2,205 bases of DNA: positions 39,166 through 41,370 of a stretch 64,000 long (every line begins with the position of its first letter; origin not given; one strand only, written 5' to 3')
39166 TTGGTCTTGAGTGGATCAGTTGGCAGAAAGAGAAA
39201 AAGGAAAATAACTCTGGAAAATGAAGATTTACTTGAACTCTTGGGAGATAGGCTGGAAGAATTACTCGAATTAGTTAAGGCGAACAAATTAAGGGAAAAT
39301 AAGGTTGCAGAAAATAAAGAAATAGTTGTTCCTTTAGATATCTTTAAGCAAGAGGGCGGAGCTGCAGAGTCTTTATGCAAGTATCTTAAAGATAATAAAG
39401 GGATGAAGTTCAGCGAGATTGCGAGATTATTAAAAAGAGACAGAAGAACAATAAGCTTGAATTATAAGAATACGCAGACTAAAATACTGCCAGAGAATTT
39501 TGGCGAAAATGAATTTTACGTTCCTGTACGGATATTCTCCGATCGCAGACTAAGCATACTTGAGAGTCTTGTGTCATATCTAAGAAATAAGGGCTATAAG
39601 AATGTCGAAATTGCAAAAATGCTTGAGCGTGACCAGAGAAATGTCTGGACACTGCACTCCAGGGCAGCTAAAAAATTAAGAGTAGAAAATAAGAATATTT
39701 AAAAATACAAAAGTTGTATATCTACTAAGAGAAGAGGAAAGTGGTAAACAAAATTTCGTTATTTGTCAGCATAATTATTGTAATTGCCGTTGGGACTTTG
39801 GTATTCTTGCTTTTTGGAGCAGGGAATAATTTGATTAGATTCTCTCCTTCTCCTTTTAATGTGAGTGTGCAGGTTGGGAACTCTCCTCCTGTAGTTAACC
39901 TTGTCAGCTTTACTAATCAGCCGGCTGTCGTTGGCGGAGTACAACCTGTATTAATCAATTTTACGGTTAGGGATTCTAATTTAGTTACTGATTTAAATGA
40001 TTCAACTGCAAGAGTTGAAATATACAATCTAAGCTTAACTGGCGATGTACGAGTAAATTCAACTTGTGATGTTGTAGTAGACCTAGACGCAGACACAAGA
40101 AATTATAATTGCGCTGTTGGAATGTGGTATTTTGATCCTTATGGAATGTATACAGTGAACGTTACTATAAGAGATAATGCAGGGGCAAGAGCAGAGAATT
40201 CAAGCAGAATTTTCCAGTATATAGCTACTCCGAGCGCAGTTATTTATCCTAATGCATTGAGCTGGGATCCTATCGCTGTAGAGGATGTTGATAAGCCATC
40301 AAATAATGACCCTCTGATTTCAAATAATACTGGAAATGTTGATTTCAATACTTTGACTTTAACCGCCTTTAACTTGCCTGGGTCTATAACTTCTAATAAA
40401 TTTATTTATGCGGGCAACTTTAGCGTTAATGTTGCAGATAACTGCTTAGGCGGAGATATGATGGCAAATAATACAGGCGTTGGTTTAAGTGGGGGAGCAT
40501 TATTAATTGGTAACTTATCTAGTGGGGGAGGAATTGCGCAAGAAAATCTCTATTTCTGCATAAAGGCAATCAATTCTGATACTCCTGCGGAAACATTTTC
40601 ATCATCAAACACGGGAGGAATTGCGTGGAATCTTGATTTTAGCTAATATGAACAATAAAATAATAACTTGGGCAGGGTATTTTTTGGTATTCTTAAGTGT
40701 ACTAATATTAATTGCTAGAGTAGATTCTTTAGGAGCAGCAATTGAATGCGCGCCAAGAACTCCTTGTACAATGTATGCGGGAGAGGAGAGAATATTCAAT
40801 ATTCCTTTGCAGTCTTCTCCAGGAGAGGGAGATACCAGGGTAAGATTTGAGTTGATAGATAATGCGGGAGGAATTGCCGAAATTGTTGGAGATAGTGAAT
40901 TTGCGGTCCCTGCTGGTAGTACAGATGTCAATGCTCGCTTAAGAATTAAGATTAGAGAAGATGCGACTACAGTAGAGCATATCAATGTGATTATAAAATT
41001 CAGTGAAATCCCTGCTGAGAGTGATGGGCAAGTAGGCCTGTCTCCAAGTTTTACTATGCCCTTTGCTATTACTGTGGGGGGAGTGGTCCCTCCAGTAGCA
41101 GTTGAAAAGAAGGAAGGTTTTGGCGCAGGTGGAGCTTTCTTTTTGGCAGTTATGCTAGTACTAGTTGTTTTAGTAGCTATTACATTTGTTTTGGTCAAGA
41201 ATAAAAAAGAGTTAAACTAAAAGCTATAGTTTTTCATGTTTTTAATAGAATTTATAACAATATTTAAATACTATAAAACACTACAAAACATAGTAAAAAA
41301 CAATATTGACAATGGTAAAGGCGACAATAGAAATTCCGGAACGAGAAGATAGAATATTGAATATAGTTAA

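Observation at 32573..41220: Repeated cassette: giant gene, then stand-alone MWYFD Ig protein, then small tail-anchored beta-sandwich protein(s)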

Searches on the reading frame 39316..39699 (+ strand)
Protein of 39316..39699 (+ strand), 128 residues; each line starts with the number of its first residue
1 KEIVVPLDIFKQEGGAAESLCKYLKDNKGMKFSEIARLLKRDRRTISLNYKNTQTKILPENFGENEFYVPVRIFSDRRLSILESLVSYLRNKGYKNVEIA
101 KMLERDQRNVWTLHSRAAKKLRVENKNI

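Call 44: search_solved_structures(query=A5, max_evalue=10, show_alignments=2)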
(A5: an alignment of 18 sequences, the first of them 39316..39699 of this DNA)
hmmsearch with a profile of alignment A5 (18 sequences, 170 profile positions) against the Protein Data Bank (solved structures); distinct sequences matched with E-value up to 10: 11.
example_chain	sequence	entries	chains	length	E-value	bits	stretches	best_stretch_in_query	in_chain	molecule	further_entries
3mzy_A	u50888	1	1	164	0.0048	20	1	115-167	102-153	RNA polymerase sigma-H factor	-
3op9_A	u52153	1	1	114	0.17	14.9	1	67-99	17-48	Pli0006 protein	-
3khy_A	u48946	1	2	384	0.25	14.4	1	62-124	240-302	Propionate kinase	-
8fjg_A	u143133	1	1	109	0.3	14.2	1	89-152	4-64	H12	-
6xfo_A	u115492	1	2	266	0.39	13.8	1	46-74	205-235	D14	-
5z7z_A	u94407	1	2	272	0.4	13.8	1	46-74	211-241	Dwarf 14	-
6zyw_I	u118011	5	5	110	0.81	12.8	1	28-75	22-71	Dynein light chain | Dynein light chain LC8_1a (LC10)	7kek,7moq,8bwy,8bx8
7k58_I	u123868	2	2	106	1.1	12.3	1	31-75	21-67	Dynein light chain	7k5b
2ec4_A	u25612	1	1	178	1.2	12.2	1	25-70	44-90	FAS-associated factor 1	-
8f53_A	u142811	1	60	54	1.5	11.9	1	60-84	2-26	RC_I_2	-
7wxz_A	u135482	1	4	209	2.5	11.2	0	51-84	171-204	Spike protein S2'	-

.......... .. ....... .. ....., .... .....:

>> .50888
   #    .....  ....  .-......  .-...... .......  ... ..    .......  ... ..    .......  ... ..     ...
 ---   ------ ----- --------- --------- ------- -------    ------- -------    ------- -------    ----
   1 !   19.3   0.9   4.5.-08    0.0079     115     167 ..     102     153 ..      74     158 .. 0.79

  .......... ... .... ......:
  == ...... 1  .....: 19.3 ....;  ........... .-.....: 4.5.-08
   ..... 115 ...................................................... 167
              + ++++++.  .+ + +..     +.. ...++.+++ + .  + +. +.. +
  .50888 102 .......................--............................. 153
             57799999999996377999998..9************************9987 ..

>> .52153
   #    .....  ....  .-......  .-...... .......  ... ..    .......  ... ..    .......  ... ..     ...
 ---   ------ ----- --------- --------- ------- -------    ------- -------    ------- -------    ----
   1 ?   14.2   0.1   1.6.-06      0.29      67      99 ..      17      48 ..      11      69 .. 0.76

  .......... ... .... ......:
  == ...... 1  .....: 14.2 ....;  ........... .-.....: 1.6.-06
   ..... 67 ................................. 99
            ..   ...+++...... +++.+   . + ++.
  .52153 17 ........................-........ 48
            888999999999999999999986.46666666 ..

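Call 45: search_protein_families(library=pfam, alignment_id=A5, max_evalue=0.1)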
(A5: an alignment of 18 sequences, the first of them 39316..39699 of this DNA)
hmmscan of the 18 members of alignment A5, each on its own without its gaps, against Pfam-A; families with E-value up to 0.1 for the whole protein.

A. member 1, window:39316-39699:+ (128 aa): 16 families
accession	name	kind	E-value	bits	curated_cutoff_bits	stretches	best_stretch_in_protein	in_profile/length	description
PF08281.18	Sigma70_r4_2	-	1.5e-06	28.2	25.7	1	92-121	25-54/54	Sigma-70, region 4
PF13936.12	HTH_38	-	6.9e-05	22.9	27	1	27-47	18-38/44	Helix-turn-helix domain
PF25212.1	HVO_A0114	-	8.6e-05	22.7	27.6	0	72-110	18-53/84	HVO_A0114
PF00196.25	GerE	-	0.00025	21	23.5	1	74-126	3-50/57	Bacterial regulatory proteins, luxR family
PF13384.12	HTH_23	-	0.00035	20.7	24.6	1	26-48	15-36/50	Homeodomain-like domain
PF08535.16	KorB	-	0.0017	18.7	22.3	0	27-54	1-28/89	KorB domain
PF06056.18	Terminase_5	-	0.0068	16.8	20.3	0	92-112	12-32/58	Putative ATPase subunit of terminase (gpP-like)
PF13411.12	MerR_1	-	0.0083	16.7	21.6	0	20-41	48-68/69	MerR HTH family regulatory protein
PF03444.21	HrcA_DNA-bdg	-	0.016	15.3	21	0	80-108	8-38/79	Winged helix-turn-helix transcription repressor, HrcA DNA-binding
PF04545.22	Sigma70_r4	-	0.028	14.4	24.1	0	96-122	23-49/50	Sigma-70, region 4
PF17267.7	DUF5333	-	0.038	14.6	27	0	79-108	37-66/110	Family of unknown function (DUF5333)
PF13921.12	Myb_DNA-bind_6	-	0.042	14.5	22.9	0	22-57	11-47/60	Myb-like DNA-binding domain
PF04695.18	Pex14_N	-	0.045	13.8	23.2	0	83-105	24-46/46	Pex14 N-terminal domain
PF11242.13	DUF2774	-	0.064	13.9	29.2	0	88-117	8-37/63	Protein of unknown function (DUF2774)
PF23286.1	LRR_13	-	0.082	13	30.1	1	28-92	12-76/210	Disease resistance protein RPS4B-like, leucine-rich repeats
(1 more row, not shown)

B. families by the number of members that match (of 18 scanned): 51 families (the first 25 are shown)
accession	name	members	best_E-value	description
PF08281.18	Sigma70_r4_2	18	3.7e-12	Sigma-70, region 4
PF13384.12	HTH_23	16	3e-08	Homeodomain-like domain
PF13936.12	HTH_38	11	4.8e-08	Helix-turn-helix domain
PF08279.18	HTH_11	6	4.3e-07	HTH domain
PF25212.1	HVO_A0114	5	8.6e-05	HVO_A0114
PF13921.12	Myb_DNA-bind_6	5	0.00053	Myb-like DNA-binding domain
PF13412.12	HTH_24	4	0.00022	Winged helix-turn-helix DNA-binding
PF20432.4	Xre-like-HTH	4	0.00028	Antitoxin Xre-like helix-turn-helix domain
PF06056.18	Terminase_5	4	0.0068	Putative ATPase subunit of terminase (gpP-like)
PF11242.13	DUF2774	3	0.015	Protein of unknown function (DUF2774)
PF13518.12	HTH_28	2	7.1e-06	Helix-turn-helix domain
PF00196.25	GerE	2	0.00025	Bacterial regulatory proteins, luxR family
PF02001.22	DUF134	2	0.00081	Protein of unknown function DUF134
PF08587.17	UBA_2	2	0.0016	Ubiquitin associated domain (UBA)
PF16805.11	Trans_coact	2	0.0021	Phage late-transcription coactivator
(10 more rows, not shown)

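Call 69: find_homologous_proteins(query=A5, max_evalue=0.00001)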
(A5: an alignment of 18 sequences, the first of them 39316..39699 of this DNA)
Query A5 (18 sequences) (128 aa, profile of the alignment): 399 proteins with E <= 0.00001 among 8000 candidates; the best 120 are listed.
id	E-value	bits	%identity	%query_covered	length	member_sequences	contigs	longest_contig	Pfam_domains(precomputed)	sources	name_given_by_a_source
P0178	5.4e-88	311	42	91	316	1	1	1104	PF13412.13,PF08279.19,PF13384.13,PF13936.13,PF08281.19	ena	-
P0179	6.9e-86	304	46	91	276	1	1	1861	PF10809.15,PF13384.13,PF13936.13,PF04695.19,PF13518.13,PF08281.19,PF11242.15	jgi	jgi:DNA-binding CsgD family transcriptional regulator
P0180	1.3e-78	281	39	88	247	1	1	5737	PF13384.13,PF16805.12,PF08281.19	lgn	-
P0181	1.0e-77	278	37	92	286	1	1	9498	PF13384.13,PF13936.13,PF13551.13,PF08281.19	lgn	-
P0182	1.6e-69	251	50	91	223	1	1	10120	PF12971.13,PF08281.19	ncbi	-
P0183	9.0e-58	213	41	91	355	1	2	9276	PF13384.13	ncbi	-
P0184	5.2e-56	207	45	95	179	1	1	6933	PF08281.19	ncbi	-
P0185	3.5e-55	204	41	93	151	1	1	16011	PF13384.13,PF08281.19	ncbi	ncbi:MAG: hypothetical protein ABIC04_06195 [Nanoarchaeota archaeon]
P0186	2.1e-54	202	30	93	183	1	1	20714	-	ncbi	-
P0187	4.0e-54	201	36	91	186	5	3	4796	-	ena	-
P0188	1.2e-53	199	37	93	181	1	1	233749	-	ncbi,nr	ncbi:MAG: hypothetical protein Q8R00_03935 [Candidatus Nanoarchaeia archaeon]|nr:hypothetical protei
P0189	2.2e-53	199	37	94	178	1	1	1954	PF08281.19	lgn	-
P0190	8.9e-53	197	36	94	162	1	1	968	-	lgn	-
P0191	9.6e-53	196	37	94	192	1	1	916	PF08281.19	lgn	-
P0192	1.2e-52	196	44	94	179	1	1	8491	PF08281.19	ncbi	-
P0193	1.3e-52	196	38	94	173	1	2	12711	PF08281.19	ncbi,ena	-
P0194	1.8e-52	196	46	98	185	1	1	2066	PF08281.19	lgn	-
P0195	7.9e-52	193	33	91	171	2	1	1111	PF13384.13,PF08281.19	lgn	-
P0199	2.2e-50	189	43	91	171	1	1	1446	PF08281.19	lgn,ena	-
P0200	2.3e-50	189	42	94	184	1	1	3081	PF08281.19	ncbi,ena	-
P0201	4.3e-50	188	39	94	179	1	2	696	PF08281.19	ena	-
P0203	2.2e-49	186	37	93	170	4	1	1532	PF08281.19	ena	-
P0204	5.8e-49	184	35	98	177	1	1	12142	PF08281.19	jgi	jgi:hypothetical protein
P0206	7.1e-49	184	42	91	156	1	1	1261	PF13921.13,PF13384.13,PF13936.13,PF08281.19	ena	-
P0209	1.4e-48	183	40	93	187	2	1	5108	PF13384.13,PF13936.13,PF08281.19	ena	-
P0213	2.5e-48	182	37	95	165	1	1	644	PF08281.19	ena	-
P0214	2.7e-48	182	39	94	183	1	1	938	PF08281.19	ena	-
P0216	4.2e-48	181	38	93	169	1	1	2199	PF08281.19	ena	-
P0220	6.0e-48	181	37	93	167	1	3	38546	PF08281.19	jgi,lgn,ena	-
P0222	6.4e-48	181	36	94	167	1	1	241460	PF08281.19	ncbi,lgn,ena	-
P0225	7.3e-48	181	38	94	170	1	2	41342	PF08281.19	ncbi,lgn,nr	ncbi:hypothetical protein HYW20_00095 [Candidatus Woesearchaeota archaeon]|nr:hypothetical protein [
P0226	7.5e-48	181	35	93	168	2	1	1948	PF08281.19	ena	-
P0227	7.6e-48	181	37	94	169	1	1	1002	PF08281.19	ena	-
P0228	7.7e-48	181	38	93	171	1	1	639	PF08281.19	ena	-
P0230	8.6e-48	180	39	94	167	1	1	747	PF08281.19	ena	-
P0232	1.0e-47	180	38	93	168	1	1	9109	PF08281.19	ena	-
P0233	1.1e-47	180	38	93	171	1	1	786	PF08281.19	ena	-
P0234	1.1e-47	180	39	93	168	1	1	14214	PF08281.19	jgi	jgi:hypothetical protein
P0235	1.1e-47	180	38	93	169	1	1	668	PF08281.19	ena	-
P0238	1.2e-47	180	38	93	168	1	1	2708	PF08281.19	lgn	-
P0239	1.2e-47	180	36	90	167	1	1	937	PF08281.19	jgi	jgi:hypothetical protein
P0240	1.3e-47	180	40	91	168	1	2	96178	PF08281.19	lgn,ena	-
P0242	1.4e-47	180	37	93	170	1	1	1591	PF08281.19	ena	-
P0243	1.4e-47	180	34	93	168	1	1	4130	PF08281.19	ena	-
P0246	1.5e-47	180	35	94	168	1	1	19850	PF08281.19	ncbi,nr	ncbi:hypothetical protein HYT53_05665 [Candidatus Woesearchaeota archaeon]|nr:hypothetical protein [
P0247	1.5e-47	180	37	93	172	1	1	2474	PF08281.19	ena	-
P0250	1.9e-47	179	39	95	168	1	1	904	PF08281.19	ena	-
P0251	1.9e-47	179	44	93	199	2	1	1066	PF08281.19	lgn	-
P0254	2.0e-47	179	36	95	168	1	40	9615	PF08281.19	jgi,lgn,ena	-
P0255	2.2e-47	179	39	93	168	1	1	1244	PF08281.19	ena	-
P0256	2.2e-47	179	35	94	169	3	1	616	PF08281.19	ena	-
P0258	2.5e-47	179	36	95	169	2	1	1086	PF08281.19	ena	-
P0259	2.6e-47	179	41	95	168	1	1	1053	PF08281.19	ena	-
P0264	3.0e-47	179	35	93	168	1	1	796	PF08281.19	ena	-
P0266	3.3e-47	178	40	97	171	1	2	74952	PF08281.19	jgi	-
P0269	3.7e-47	178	39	93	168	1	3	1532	PF08281.19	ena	-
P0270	3.8e-47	178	40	95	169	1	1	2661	PF08281.19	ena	-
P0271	4.2e-47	178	37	93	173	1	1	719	PF13384.13,PF08281.19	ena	-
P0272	4.3e-47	178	38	94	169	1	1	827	PF08281.19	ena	-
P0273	4.3e-47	178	39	93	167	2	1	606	PF08281.19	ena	-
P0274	4.4e-47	178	38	95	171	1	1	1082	PF08281.19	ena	-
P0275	4.7e-47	178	39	94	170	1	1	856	PF08281.19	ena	-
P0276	5.0e-47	178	40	95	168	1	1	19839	PF08281.19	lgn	-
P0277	5.3e-47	178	43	98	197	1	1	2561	PF13384.13,PF08281.19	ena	-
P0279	5.5e-47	178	37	93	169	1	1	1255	PF08281.19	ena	-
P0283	6.3e-47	178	45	91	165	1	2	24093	PF13384.13,PF08281.19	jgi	-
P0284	6.5e-47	178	38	94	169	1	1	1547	PF08281.19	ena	-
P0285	6.6e-47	177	39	93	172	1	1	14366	PF08281.19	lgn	-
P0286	6.7e-47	177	33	93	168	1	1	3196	PF08281.19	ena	-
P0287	6.9e-47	177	44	98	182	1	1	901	PF08281.19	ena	-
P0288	7.9e-47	177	37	94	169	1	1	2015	PF08281.19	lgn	-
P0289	8.2e-47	177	37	93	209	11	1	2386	PF08281.19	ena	-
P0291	8.6e-47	177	38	93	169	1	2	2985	PF08281.19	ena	-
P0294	9.0e-47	177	39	95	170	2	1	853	PF08281.19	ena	-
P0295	9.2e-47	177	38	94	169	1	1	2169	PF08281.19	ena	-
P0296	9.3e-47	177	37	94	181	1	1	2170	PF08281.19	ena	-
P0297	9.4e-47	177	32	91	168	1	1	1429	PF08281.19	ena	-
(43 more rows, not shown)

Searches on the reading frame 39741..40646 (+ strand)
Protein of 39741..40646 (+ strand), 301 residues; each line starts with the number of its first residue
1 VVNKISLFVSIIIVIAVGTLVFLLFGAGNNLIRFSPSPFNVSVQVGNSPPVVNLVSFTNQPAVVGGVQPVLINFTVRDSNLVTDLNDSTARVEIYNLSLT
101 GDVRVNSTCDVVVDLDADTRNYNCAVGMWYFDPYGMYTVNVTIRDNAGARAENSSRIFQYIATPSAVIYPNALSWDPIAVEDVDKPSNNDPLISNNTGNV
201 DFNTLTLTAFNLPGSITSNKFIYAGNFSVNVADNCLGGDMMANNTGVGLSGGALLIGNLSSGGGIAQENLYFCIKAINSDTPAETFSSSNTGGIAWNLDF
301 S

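Call 4: search_protein_families(library=pfam, proteins=[window:39741-40646:+], max_evalue=0.1)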
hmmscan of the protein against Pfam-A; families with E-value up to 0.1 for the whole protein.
window:39741-40646:+ (301 aa): 1 family
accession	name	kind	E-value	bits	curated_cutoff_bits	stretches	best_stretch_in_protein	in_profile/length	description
PF19077.6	Big_13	-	0.043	14.7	27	0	98-154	30-94/102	Bacterial Ig-like domain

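Call 47: find_homologous_proteins(query=A6, max_evalue=0.00001)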
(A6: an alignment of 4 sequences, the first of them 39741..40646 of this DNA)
Query A6 (4 sequences) (301 aa, profile of the alignment): 23 proteins with E <= 0.00001 among 8000 candidates.
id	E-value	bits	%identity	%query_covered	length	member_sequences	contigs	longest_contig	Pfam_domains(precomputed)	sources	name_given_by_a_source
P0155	1.1e-130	453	30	75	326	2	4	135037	-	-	-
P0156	6.3e-128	444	100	100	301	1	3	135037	-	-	-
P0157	1.8e-89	318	31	76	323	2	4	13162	-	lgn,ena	-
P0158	9.6e-80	286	30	76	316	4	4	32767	-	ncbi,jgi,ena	-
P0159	7.0e-79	283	60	100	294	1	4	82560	-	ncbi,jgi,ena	-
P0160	1.5e-78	282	55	100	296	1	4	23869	-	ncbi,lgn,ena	-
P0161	6.3e-78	280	31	67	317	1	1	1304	-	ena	-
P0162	9.3e-78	279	33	75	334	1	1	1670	-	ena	-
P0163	1.1e-77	279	60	100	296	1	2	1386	-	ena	-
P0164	6.2e-77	277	31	76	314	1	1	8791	-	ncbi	-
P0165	1.2e-75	272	34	79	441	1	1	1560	-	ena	-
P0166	9.4e-72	260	56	100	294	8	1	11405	-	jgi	-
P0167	1.5e-69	252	53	100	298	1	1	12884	-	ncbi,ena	-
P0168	3.2e-69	251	31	76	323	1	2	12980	-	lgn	-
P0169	9.5e-59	217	32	96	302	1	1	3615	-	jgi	jgi:hypothetical protein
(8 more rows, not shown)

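Call 60: predict_structure(alignment_id=A7)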
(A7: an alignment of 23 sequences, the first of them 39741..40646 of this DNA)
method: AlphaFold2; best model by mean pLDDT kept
length: 301 residues; sequences in the alignment: 23
mean_pLDDT: 86.7   pTM: 0.68
mean pLDDT of the five models: 86.7, 85.4, 84.6, 84.5, 84.2
residues with pLDDT >= 90: 195; 70-90: 72; 50-70: 27; < 50: 7
segments of 3 or more residues with pLDDT < 50: 29-34
pLDDT, mean of each block of 10 residues (from residue 1): 70 84 63 50 74 92 92 95 95 83 83 96 94 92 94 87 93 90 92 92 94 90 95 91 95 85 74 93 89 82 90
secondary structure, 60 per line:
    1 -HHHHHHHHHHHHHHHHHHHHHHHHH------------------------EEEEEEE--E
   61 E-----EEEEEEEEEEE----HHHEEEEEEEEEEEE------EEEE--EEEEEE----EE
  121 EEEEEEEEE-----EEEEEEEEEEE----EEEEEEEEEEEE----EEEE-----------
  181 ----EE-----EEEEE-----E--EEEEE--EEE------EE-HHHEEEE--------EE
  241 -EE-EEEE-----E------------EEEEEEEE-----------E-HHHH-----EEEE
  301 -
elements in order: H2-26 E51-57 E67-77 E85-96 E103-106 E109-114 E119-129 E135-145 E150-161 E166-169 E192-196 E205-209 E212-214 E227-230 E245-248 E267-274 H288-291 E297-300

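Call 64: fold_search(model_id=the predicted structure, library=pdb)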
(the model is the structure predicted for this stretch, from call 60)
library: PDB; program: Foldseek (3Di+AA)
matches with E <= 10: 1779; with E <= 0.001: 4
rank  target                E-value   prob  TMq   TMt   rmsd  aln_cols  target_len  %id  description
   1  4kkp_B                2.3e-04  0.99  0.21  0.26  20.8       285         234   12  Crystal structure of Vibrio cholerae RbmA (crystal form 2) (released 2013-05-22)
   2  4kkq_A                3.4e-04  0.98  0.20  0.26  21.1       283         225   11  Crystal structure of Vibrio cholerae RbmA (crystal form 1) (released 2013-05-22)
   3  4be6_A                4.4e-04  0.99  0.22  0.28  21.1       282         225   11  V. cholera biofilm scaffolding protein RbmA (released 2013-12-18)
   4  4kkr_A                9.3e-04  0.96  0.20  0.26  20.9       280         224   10  Crystal structure of Vibrio cholerae RbmA (crystal form 3) (released 2013-05-22)
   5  2vr3_A                1.0e-03  0.72  0.19  0.18  17.9       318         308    9  Structural and Biochemical Characterization of Fibrinogen binding to ClfA from Staphylocccus aureus (released 2009-05-19)
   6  4kkp_A                1.3e-03  0.84  0.19  0.23  20.5       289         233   10  Crystal structure of Vibrio cholerae RbmA (crystal form 2) (released 2013-05-22)
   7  8xen_A                1.4e-03  0.96  0.29  0.13  15.2       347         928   10  Cryo-EM structure of integrin ITGAV/ITGB3 complex, conformation 4 (released 2024-12-18)
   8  8wa2_A                1.8e-03  0.99  0.35  0.08   7.6       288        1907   11  cryo-EM structure of native mastigonemes isolated from Chlamydomonas reinhardtii at 3.0 angstrom resolution (released 2024-04-10)
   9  4mmz_A                1.8e-03  0.98  0.31  0.14  12.0       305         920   12  Integrin AlphaVBeta3 ectodomain bound to an antagonistic tenth domain of Fibronectin (released 2014-03-26)
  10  4kkq_B                1.8e-03  0.93  0.21  0.27  21.6       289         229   10  Crystal structure of Vibrio cholerae RbmA (crystal form 1) (released 2013-05-22)
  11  5g50_B                1.8e-03  0.90  0.20  0.25  20.7       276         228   10  Vibrio cholerae scaffolding protein RbmA in complex with magnesium. (released 2017-11-29)
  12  4mmx_A                2.2e-03  0.97  0.31  0.13  12.6       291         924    9  Integrin AlphaVBeta3 ectodomain bound to the tenth domain of Fibronectin (released 2014-03-26)
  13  9eq7_A                2.3e-03  1.00  0.21  0.32  14.6       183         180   16  Halobacterium salinarum archaellum filament (released 2024-07-17)
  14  8wa2_E                2.3e-03  0.99  0.33  0.10   8.5       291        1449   12  cryo-EM structure of native mastigonemes isolated from Chlamydomonas reinhardtii at 3.0 angstrom resolution (released 2024-04-10)
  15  8xf6_A                2.7e-03  0.90  0.28  0.13  15.3       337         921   11  Cryo-EM structure of integrin ITGAV, ITGB3 and Cilengitide TFA complex, conformation 2 (released 2024-12-18)
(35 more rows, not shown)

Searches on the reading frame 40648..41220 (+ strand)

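Call 4: search_protein_families(library=pfam, proteins=[window:40648-41220:+], max_evalue=0.1)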
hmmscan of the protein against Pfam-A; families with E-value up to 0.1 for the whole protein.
window:40648-41220:+ (190 aa): 1 family
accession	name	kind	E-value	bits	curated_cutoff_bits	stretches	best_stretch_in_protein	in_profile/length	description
PF24382.1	DUF7538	-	0.068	13.5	27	0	79-109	44-74/83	Family of unknown function (DUF7538)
